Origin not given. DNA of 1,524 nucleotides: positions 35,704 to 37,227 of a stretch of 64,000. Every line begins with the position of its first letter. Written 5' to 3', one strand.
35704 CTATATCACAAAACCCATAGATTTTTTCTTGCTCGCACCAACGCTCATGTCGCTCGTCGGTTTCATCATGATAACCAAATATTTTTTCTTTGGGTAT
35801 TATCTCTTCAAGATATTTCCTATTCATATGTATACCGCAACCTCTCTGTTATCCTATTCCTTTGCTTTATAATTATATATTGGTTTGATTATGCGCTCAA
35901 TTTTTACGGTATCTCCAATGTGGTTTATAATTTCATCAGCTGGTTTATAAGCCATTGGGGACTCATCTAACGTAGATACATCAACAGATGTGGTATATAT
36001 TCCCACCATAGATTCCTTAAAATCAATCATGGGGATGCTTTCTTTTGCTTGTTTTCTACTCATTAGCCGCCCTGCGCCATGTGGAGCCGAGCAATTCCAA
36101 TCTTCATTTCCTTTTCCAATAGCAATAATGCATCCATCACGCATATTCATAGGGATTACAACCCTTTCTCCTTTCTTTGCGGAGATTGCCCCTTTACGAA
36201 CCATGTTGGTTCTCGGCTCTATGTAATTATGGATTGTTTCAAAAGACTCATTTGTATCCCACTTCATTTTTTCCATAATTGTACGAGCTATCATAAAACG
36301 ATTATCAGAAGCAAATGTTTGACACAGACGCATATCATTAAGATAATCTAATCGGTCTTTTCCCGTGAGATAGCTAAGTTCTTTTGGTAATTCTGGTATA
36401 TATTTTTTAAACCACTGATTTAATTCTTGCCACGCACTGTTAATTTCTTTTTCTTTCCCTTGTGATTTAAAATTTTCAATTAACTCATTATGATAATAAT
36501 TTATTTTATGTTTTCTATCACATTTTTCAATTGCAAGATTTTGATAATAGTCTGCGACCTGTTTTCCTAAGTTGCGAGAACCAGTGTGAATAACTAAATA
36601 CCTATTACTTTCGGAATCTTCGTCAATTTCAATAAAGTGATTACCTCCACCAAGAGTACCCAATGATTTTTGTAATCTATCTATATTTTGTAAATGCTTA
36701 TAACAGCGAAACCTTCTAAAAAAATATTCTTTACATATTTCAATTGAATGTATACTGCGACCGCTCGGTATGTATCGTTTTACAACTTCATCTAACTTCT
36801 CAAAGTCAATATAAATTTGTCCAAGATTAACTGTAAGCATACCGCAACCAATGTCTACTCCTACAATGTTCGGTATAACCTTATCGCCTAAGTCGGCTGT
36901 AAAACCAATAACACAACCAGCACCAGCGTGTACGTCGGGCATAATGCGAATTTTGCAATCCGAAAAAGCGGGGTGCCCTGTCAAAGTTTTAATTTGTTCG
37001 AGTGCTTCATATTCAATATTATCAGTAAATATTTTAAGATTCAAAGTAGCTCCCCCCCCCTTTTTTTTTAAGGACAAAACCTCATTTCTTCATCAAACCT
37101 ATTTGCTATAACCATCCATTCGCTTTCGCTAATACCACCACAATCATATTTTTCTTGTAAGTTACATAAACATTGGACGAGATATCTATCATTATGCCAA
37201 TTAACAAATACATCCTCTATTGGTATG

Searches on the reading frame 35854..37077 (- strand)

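Call 9: search_protein_families(library=phrogs, proteins=[window:35854-37077:-])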
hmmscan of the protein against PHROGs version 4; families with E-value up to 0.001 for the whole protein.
window:35854-37077:- (407 aa): 2 families
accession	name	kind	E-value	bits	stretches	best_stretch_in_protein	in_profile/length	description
phrog_1075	-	DNA, RNA and nucleotide metabolism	1.6e-129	434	1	11-407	63-443/459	tRNA splicing ligase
phrog_32430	-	DNA, RNA and nucleotide metabolism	4e-48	163.7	1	277-405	10-138/139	tRNA splicing ligase RtcB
